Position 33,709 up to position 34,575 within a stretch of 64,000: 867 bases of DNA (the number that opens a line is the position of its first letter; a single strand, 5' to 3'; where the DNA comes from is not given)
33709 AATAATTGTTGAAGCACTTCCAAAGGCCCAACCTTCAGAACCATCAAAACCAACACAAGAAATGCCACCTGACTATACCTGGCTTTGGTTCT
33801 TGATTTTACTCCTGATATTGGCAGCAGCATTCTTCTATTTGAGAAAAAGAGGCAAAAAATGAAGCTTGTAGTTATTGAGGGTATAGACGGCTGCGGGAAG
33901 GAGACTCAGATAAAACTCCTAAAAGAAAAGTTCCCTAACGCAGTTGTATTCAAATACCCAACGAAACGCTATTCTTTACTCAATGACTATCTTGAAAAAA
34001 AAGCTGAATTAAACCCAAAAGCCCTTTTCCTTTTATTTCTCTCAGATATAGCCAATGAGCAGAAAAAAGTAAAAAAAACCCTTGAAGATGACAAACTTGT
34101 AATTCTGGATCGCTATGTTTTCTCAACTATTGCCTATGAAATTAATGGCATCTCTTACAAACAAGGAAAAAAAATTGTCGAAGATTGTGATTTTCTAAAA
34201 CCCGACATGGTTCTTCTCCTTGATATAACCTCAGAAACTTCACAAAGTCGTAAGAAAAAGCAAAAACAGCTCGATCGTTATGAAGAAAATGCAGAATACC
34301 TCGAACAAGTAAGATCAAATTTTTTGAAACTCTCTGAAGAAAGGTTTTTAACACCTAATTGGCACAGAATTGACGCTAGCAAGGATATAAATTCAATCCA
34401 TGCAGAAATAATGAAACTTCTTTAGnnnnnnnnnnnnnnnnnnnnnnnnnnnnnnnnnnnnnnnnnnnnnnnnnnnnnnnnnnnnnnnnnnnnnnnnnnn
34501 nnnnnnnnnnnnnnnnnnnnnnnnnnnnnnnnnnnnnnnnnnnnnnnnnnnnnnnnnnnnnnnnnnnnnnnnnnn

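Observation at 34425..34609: tRNA-Glu(UUC) interrupted by an unusually long (~112-nt) intron at the canonical position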

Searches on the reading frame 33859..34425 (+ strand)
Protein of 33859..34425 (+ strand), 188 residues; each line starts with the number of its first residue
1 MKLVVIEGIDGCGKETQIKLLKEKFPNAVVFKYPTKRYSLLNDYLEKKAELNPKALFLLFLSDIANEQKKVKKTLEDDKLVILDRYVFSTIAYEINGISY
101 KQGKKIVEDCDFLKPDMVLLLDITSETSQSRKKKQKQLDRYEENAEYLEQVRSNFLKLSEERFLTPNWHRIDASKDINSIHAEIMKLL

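Call 12: find_encoding_contigs(protein=window:33859-34425:+, flank=3000, max_places=6)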
Protein window:33859-34425:+ (188 aa): no gene with exactly this product is on record in the collection.

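Call 14: search_protein_families(library=pfam, proteins=[window:33859-34425:+])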
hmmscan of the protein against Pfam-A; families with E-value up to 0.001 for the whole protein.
window:33859-34425:+ (188 aa): 4 families
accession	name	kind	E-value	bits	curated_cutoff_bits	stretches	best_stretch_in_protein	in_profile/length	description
PF02223.23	Thymidylate_kin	-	2.2e-32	112.7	27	1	6-184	1-185/185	Thymidylate kinase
PF01712.25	dNK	-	1e-08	35.6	27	1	5-178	2-185/203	Deoxynucleoside kinase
PF13521.12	AAA_28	-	6e-07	30.3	27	1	4-150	2-144/164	AAA domain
PF13207.12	AAA_17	-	0.00055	20.7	27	0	8-148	2-135/136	AAA domain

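Call 24: find_homologous_proteins(query=window:33859-34422:+, max_evalue=1e-20)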
Query window:33859-34422:+ (188 aa): 287 proteins with E <= 1e-20 among 437 candidates; the best 120 are listed.
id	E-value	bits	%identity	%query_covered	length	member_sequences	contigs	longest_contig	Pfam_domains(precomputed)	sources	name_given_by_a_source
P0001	1.6e-115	401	100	100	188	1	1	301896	PF02223.24,PF13521.13,PF01712.26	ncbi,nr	ncbi:dTMP kinase [Candidatus Micrarchaeota archaeon]|nr:dTMP kinase [Candidatus Micrarchaeota archae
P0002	3.1e-86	306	74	99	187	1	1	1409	PF02223.24,PF13521.13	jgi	jgi:dTMP kinase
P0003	4.1e-85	302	75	99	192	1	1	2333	PF02223.24,PF13521.13,PF01712.26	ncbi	-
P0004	1.9e-84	300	72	99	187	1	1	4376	PF02223.24,PF13521.13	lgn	-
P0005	2.8e-84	299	74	100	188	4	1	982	PF02223.24,PF01712.26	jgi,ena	-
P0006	3.5e-84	299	75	99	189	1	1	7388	PF02223.24,PF13521.13,PF01712.26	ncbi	ncbi:MAG: dTMP kinase [Candidatus Micrarchaeota archaeon]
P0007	4.0e-84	299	74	99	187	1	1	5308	PF02223.24,PF13521.13,PF01712.26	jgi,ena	-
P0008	5.5e-84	298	73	100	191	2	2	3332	PF02223.24,PF13521.13,PF01712.26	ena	-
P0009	7.4e-83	295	70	100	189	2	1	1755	PF02223.24,PF13521.13,PF01712.26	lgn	-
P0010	1.1e-82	294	72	99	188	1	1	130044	PF02223.24,PF13521.13,PF01712.26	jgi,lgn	jgi:dTMP kinase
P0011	1.3e-82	294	74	93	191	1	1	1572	PF02223.24,PF13521.13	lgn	-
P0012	3.0e-82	293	72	99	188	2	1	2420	PF02223.24,PF13521.13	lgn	-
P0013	8.9e-82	291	72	100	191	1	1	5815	PF02223.24,PF01712.26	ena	-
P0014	1.1e-81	291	72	99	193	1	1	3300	PF02223.24,PF13521.13,PF01712.26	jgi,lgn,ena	-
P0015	1.2e-81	291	72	99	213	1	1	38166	PF02223.24,PF13521.13,PF01712.26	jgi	jgi:dTMP kinase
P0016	2.0e-81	290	70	100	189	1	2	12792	PF02223.24,PF13521.13,PF01712.26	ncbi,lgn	ncbi:MAG: dTMP kinase [Candidatus Micrarchaeota archaeon]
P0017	2.4e-81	290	70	99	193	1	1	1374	PF02223.24,PF13521.13,PF01712.26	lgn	-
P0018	3.2e-81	289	70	99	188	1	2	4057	PF02223.24,PF13521.13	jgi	jgi:dTMP kinase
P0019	3.2e-81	289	72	99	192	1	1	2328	PF02223.24,PF01712.26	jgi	jgi:dTMP kinase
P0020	3.3e-81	289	70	99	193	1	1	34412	PF02223.24,PF13521.13,PF01712.26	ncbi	-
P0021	3.7e-81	289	72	99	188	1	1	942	PF02223.24,PF13521.13,PF01712.26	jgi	jgi:dTMP kinase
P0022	6.0e-81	288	69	99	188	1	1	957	PF02223.24,PF13521.13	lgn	-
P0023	1.1e-80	288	71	97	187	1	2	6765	PF02223.24,PF13521.13,PF01712.26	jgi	jgi:dTMP kinase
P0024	1.8e-80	287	72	99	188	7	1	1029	PF02223.24,PF13521.13,PF01712.26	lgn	-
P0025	2.7e-80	286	70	99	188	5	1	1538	PF02223.24,PF13521.13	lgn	-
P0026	3.2e-80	286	70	100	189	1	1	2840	PF02223.24,PF13521.13,PF13207.13,PF01712.26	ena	-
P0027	4.8e-80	285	68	99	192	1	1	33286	PF02223.24,PF13521.13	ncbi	-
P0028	7.9e-80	285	69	100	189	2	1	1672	PF02223.24,PF13521.13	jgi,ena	-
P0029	8.9e-80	285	70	99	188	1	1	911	PF02223.24,PF13521.13,PF01712.26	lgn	-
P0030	1.0e-79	284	70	98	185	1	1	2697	PF02223.24,PF13521.13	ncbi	-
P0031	1.1e-79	284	72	99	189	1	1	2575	PF02223.24,PF13521.13,PF01712.26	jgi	jgi:dTMP kinase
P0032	1.1e-79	284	69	99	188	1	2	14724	PF02223.24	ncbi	-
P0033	1.1e-79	284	69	99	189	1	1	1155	PF02223.24,PF01712.26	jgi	jgi:dTMP kinase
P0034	1.4e-79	284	70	99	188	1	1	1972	PF02223.24,PF13521.13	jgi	jgi:dTMP kinase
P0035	1.8e-79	284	70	99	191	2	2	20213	PF02223.24,PF01712.26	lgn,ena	-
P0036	1.9e-79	283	68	99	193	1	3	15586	PF02223.24,PF13521.13,PF01712.26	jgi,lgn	jgi:dTMP kinase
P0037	2.1e-79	283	68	99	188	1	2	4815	PF02223.24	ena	-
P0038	2.7e-79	283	68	100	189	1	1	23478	PF02223.24,PF13521.13,PF01712.26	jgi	jgi:dTMP kinase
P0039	3.0e-79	283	70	99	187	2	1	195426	PF02223.24,PF13521.13,PF13207.13,PF01712.26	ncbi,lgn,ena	-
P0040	3.3e-79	283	67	99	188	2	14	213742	PF02223.24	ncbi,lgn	-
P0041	4.3e-79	282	70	99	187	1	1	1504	PF02223.24,PF13521.13,PF01712.26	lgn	-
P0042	4.6e-79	282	69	99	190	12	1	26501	PF02223.24,PF13521.13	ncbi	-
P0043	5.2e-79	282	68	99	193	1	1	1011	PF02223.24,PF13521.13,PF01712.26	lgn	-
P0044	1.1e-78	281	71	99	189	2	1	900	PF02223.24,PF13521.13,PF01712.26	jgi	jgi:dTMP kinase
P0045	1.2e-78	281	69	99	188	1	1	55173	PF02223.24,PF13521.13,PF01712.26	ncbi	ncbi:MAG: dTMP kinase [Candidatus Micrarchaeota archaeon]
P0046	1.3e-78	281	69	99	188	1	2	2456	PF02223.24,PF13521.13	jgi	jgi:dTMP kinase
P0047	1.5e-78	281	68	99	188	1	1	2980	PF02223.24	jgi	jgi:dTMP kinase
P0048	1.6e-78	280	68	99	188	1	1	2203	PF02223.24,PF13521.13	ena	-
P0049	1.8e-78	280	68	100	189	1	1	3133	PF02223.24,PF13521.13,PF01712.26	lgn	-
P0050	1.9e-78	280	69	99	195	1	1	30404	PF02223.24,PF13521.13,PF01712.26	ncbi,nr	ncbi:dTMP kinase [Candidatus Micrarchaeota archaeon]|nr:dTMP kinase [Candidatus Micrarchaeota archae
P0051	3.7e-78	279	68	99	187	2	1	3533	PF02223.24,PF13521.13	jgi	-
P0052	4.0e-78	279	68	99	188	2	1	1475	PF02223.24,PF13521.13,PF13207.13,PF01712.26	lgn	-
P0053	7.3e-78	278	70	99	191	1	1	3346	PF02223.24,PF13521.13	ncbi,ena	-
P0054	7.8e-78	278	69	99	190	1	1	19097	PF02223.24,PF13521.13,PF01712.26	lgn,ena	-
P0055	9.6e-78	278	68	99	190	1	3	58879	PF02223.24,PF01712.26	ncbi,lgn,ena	-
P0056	1.1e-77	278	66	99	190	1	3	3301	PF02223.24,PF13521.13,PF01712.26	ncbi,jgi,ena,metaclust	metaclust:\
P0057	1.1e-77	278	69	99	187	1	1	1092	PF02223.24,PF13521.13,PF01712.26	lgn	-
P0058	1.8e-77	277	70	99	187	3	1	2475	PF02223.24,PF13521.13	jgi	jgi:dTMP kinase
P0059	2.0e-77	277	66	99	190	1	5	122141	PF02223.24,PF13521.13,PF01712.26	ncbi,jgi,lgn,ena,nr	ncbi:dTMP kinase [Candidatus Micrarchaeota archaeon]|nr:dTMP kinase [Candidatus Micrarchaeota archae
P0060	3.4e-77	276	68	99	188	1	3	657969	PF02223.24,PF13521.13,PF01712.26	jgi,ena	jgi:dTMP kinase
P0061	3.7e-77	276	68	99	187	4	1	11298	PF02223.24,PF13521.13,PF01712.26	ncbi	-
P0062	4.0e-77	276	68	99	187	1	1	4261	PF02223.24,PF13521.13,PF01712.26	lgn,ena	-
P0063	4.8e-77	276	67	99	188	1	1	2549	PF02223.24,PF01712.26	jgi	jgi:dTMP kinase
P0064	5.0e-77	276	68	100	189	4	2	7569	PF02223.24,PF13521.13,PF01712.26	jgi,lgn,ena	-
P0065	5.9e-77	275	70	98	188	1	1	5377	PF02223.24,PF13521.13,PF01712.26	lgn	-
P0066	7.8e-77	275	68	99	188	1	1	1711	PF02223.24,PF13521.13,PF01712.26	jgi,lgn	jgi:dTMP kinase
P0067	2.5e-76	273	68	99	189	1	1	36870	PF02223.24,PF13521.13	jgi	jgi:dTMP kinase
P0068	3.3e-76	273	67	99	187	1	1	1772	PF02223.24,PF01712.26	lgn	-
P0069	5.5e-76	272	68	99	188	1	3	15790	PF02223.24,PF13521.13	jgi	jgi:dTMP kinase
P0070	6.6e-76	272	69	98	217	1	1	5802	PF02223.24,PF13521.13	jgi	jgi:dTMP kinase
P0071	9.8e-76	271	67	100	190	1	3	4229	PF02223.24,PF13521.13,PF01712.26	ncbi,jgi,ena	-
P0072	1.3e-75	271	66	99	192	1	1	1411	PF02223.24,PF13521.13,PF01712.26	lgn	-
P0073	1.5e-75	271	67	99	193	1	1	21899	PF02223.24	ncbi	ncbi:MAG: dTMP kinase [Candidatus Micrarchaeota archaeon]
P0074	2.0e-75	270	65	100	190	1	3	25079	PF02223.24,PF01712.26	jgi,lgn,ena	jgi:dTMP kinase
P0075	2.1e-75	270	67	99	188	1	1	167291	PF02223.24,PF13521.13,PF01712.26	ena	-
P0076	2.3e-75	270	68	99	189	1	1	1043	PF02223.24,PF13521.13,PF01712.26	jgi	jgi:dTMP kinase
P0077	2.6e-75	270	66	99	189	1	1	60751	PF02223.24,PF13521.13,PF01712.26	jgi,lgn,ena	-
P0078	3.4e-75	270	69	99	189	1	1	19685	PF02223.24,PF13521.13,PF01712.26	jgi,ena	-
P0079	3.7e-75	270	67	99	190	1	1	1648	PF02223.24,PF13521.13,PF13207.13,PF01712.26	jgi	-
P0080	4.4e-75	269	65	99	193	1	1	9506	PF02223.24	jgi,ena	-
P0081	4.8e-75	269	66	99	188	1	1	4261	PF02223.24,PF13521.13,PF01712.26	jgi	jgi:dTMP kinase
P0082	5.9e-75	269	68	99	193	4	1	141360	PF02223.24,PF13521.13,PF01712.26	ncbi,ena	-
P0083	7.0e-75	269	67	99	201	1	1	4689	PF02223.24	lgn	-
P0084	7.5e-75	269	68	99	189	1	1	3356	PF02223.24,PF13521.13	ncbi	-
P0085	9.2e-75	268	65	99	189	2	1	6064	PF02223.24,PF13521.13,PF01712.26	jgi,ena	-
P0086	9.8e-75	268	66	98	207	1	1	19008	PF02223.24,PF13521.13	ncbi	-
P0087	1.0e-74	268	66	99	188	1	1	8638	PF02223.24,PF01712.26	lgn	-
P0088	1.1e-74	268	68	99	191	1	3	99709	PF02223.24,PF13521.13,PF01712.26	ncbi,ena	-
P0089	1.7e-74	267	67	99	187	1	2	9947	PF02223.24,PF13521.13,PF01712.26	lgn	-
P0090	3.2e-74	266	67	99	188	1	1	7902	PF02223.24,PF13521.13,PF13207.13,PF01712.26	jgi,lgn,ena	-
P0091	3.2e-74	266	68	99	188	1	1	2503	PF02223.24,PF01712.26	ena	-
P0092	3.3e-74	266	65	99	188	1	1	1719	PF02223.24,PF13521.13,PF01712.26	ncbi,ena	-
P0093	5.2e-74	266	68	99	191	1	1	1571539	PF02223.24,PF13521.13,PF01712.26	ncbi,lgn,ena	-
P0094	7.5e-74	265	64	99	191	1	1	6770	PF02223.24,PF13521.13,PF01712.26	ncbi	ncbi:MAG: dTMP kinase [Candidatus Micrarchaeota archaeon]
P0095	7.7e-74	265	67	99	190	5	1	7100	PF02223.24,PF13521.13,PF01712.26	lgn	-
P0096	8.4e-74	265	65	99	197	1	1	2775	PF02223.24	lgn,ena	-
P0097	9.8e-74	265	66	99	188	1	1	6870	PF02223.24,PF13521.13,PF01712.26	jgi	jgi:dTMP kinase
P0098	1.2e-73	265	66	97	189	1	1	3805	PF02223.24,PF13521.13,PF01712.26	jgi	jgi:dTMP kinase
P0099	1.5e-73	264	64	99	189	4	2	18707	PF02223.24,PF13521.13,PF01712.26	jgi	jgi:dTMP kinase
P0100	2.1e-73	264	65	99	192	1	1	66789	PF02223.24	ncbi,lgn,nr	ncbi:dTMP kinase [Candidatus Micrarchaeota archaeon]|nr:dTMP kinase [Candidatus Micrarchaeota archae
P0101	2.2e-73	264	65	99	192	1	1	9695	PF02223.24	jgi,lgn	jgi:dTMP kinase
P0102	2.5e-73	264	66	99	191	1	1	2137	PF02223.24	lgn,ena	-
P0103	3.0e-73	263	63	99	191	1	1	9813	PF02223.24,PF13521.13,PF01712.26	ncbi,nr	ncbi:dTMP kinase [Candidatus Micrarchaeota archaeon]|nr:dTMP kinase [Candidatus Micrarchaeota archae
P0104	3.1e-73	263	66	99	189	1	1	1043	PF02223.24,PF01712.26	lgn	-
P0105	5.3e-73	263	66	99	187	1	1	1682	PF02223.24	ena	-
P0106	6.5e-73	262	65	99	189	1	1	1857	PF02223.24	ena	-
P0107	6.9e-73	262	65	100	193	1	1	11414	PF02223.24,PF13521.13,PF01712.26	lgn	-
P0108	7.9e-73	262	64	99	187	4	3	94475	PF02223.24,PF13521.13,PF01712.26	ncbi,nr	ncbi:MAG: dTMP kinase [Candidatus Micrarchaeota archaeon]|nr:dTMP kinase [Candidatus Micrarchaeota a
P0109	8.4e-73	262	64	99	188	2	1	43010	PF02223.24,PF13521.13,PF01712.26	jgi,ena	-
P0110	1.1e-72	262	64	99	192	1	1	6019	PF02223.24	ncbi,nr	ncbi:MAG TPA: dTMP kinase [Candidatus Bilamarchaeum sp.]|nr:dTMP kinase [Candidatus Bilamarchaeum sp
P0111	1.6e-72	261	64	99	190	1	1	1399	PF02223.24,PF13521.13,PF01712.26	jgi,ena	-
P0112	1.7e-72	261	64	99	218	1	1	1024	PF02223.24,PF13521.13,PF01712.26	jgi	-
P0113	1.8e-72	261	65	99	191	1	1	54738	PF02223.24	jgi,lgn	jgi:dTMP kinase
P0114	2.2e-72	261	64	99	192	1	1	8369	PF02223.24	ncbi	-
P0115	2.5e-72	260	65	99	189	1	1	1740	PF02223.24,PF13521.13,PF01712.26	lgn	-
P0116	2.5e-72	260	67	99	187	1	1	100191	PF02223.24,PF13521.13,PF13207.13,PF01712.26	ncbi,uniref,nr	ncbi:Thymidylate kinase [Candidatus Bilamarchaeum dharawalense]|uniref:Probable thymidylate kinase n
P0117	2.9e-72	260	65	99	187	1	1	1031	PF02223.24,PF01712.26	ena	-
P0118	3.9e-72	260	63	99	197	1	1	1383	PF02223.24,PF01712.26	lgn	-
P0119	4.8e-72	259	65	99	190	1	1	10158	PF02223.24,PF13521.13,PF01712.26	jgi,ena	-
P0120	7.8e-72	259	64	98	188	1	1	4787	PF02223.24,PF13521.13,PF13207.13,PF01712.26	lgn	-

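Call 25: find_encoding_contigs(protein=P0001, flank=1000, max_places=3)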
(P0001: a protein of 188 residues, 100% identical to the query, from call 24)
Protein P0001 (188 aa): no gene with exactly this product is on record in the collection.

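Call 26: find_encoding_contigs(protein=P0006, flank=2000, max_places=3)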
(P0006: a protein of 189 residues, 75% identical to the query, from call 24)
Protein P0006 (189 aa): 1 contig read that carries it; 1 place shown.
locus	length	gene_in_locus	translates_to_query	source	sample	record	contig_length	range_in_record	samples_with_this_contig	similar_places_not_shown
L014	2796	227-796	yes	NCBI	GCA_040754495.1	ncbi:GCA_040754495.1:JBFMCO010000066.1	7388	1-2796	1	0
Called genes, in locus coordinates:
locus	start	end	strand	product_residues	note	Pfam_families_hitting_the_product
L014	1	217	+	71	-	?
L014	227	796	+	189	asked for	PF01712:dNK (weak), PF02223:Thymidylate_kin, PF13521:AAA_28 (weak)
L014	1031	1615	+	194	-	-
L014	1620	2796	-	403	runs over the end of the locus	PF12323:HTH_OrfB_IS605 (weak), PF01385:OrfB_IS605, PF07282:Cas12f1-like_TNB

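Call 27: find_encoding_contigs(protein=P0003, flank=2000, max_places=3)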
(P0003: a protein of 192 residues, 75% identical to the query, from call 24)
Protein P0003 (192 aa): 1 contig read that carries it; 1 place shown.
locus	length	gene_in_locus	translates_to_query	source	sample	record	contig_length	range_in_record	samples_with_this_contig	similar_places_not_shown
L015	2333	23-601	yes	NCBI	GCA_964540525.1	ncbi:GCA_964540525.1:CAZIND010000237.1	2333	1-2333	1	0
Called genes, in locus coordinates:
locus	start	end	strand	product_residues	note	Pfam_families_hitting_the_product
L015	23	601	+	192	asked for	PF01712:dNK (weak), PF13521:AAA_28 (weak), PF02223:Thymidylate_kin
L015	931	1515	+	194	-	-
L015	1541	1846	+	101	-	-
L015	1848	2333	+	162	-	?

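Call 28: find_encoding_contigs(protein=P0007, flank=2000, max_places=3)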
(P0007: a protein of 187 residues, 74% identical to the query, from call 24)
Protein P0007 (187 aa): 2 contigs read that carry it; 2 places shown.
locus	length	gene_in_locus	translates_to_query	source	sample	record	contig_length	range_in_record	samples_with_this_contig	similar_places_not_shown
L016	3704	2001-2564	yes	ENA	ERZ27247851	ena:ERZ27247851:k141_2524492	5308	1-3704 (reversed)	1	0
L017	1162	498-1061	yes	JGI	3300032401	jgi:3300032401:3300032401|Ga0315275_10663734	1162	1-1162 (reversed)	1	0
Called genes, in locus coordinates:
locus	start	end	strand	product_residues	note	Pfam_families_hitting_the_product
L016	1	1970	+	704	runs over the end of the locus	-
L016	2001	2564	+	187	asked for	PF01712:dNK (weak), PF02223:Thymidylate_kin, PF13521:AAA_28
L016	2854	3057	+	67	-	-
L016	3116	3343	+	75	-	-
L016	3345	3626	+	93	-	-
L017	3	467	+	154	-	?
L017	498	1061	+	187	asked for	PF01712:dNK (weak), PF02223:Thymidylate_kin, PF13521:AAA_28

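Call 29: find_encoding_contigs(protein=P0010, flank=2000, max_places=3)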
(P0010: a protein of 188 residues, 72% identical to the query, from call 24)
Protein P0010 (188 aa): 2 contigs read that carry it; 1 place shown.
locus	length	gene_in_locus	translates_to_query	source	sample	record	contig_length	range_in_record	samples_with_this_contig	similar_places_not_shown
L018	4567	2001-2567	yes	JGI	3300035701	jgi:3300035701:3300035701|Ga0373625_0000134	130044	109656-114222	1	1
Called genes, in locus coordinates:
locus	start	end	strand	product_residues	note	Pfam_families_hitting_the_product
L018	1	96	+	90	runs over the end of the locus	-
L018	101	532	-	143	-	PF03479:PCC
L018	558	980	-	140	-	PF01948:PyrI, PF02748:PyrI_C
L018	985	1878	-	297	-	PF02729:OTCace_N, PF00185:OTCace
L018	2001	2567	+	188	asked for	PF01712:dNK (faint), PF02223:Thymidylate_kin, PF13521:AAA_28 (weak)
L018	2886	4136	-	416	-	PF13173:AAA_14, PF13635:DUF4143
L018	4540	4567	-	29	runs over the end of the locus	-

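Call 30: find_encoding_contigs(protein=P0004, flank=2000, max_places=3)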
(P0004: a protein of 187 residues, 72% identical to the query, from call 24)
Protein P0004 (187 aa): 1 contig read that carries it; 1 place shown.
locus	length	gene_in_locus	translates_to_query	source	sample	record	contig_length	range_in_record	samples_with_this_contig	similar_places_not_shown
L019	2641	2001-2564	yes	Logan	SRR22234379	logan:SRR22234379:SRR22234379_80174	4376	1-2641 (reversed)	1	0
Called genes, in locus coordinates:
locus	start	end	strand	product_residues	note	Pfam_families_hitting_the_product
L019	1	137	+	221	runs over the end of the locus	PF01269:Fibrillarin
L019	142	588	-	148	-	PF00339:Arrestin_N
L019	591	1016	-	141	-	PF01948:PyrI, PF02748:PyrI_C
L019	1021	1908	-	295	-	PF02729:OTCace_N, PF00185:OTCace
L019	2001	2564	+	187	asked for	PF02223:Thymidylate_kin, PF13521:AAA_28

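Call 43: find_encoding_contigs(protein=P0008, flank=1500, max_places=3)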
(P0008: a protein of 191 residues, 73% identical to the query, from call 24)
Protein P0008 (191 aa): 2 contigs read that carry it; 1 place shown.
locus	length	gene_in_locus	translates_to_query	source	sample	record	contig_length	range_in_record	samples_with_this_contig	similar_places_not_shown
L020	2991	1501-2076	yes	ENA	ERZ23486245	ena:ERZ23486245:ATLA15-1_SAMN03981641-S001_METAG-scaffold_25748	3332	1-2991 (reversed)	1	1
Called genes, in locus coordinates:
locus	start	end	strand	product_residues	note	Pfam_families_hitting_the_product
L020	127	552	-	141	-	PF01948:PyrI, PF02748:PyrI_C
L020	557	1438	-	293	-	PF02729:OTCace_N, PF00185:OTCace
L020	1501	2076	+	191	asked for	PF01712:dNK (weak), PF02223:Thymidylate_kin, PF13521:AAA_28 (weak)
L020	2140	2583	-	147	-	PF02752:Arrestin_C (weak)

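Call 44: find_encoding_contigs(protein=P0013, flank=1500, max_places=3)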
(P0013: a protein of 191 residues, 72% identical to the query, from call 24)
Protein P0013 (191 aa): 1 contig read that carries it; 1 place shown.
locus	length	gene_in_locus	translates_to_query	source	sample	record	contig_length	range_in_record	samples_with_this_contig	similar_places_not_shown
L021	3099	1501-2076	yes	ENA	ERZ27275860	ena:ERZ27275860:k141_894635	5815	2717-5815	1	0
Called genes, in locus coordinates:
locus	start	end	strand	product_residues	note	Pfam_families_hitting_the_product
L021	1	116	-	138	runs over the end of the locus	PF13420:Acetyltransf_4, PF13527:Acetyltransf_9 (weak), PF00583:Acetyltransf_1, PF13673:Acetyltransf_10, PF13508:Acetyltransf_7, PF08445:FR47 (weak)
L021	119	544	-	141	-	PF01948:PyrI, PF02748:PyrI_C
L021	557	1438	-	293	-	PF02729:OTCace_N, PF00185:OTCace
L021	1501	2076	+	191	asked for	PF01712:dNK (weak), PF02223:Thymidylate_kin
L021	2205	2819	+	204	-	-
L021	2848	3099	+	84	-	?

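Call 45: find_encoding_contigs(protein=P0015, flank=1500, max_places=3)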
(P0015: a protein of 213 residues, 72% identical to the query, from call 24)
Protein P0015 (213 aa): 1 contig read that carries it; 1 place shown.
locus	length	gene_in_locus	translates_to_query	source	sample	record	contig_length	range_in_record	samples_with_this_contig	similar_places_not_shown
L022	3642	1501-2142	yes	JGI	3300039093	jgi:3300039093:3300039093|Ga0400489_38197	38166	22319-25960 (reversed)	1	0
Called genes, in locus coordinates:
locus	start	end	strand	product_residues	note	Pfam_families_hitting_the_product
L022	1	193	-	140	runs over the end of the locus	PF03479:PCC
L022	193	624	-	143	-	PF01948:PyrI, PF02748:PyrI_C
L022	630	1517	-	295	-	PF02729:OTCace_N, PF00185:OTCace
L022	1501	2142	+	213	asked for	PF01712:dNK (weak), PF02223:Thymidylate_kin, PF13521:AAA_28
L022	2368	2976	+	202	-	PF02586:SRAP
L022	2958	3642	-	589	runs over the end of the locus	PF00136:DNA_pol_B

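Call 75: find_encoding_contigs(protein=P0002, flank=1500, max_places=5)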
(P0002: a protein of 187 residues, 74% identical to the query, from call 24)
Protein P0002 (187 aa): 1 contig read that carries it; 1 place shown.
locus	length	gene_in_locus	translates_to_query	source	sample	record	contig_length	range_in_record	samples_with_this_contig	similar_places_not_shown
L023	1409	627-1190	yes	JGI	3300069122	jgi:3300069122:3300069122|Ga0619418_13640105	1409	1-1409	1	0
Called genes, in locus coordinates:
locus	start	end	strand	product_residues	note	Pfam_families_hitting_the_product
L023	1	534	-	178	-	?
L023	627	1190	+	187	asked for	PF02223:Thymidylate_kin, PF13521:AAA_28 (weak)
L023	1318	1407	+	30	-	?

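Call 95: list_cluster_members(proteins=[P0001])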
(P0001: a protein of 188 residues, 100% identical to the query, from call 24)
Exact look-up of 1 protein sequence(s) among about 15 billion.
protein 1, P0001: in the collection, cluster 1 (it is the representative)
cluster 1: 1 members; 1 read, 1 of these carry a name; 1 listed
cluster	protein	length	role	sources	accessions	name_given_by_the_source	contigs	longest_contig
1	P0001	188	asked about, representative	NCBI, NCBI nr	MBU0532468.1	dTMP kinase [Candidatus Micrarchaeota archaeon]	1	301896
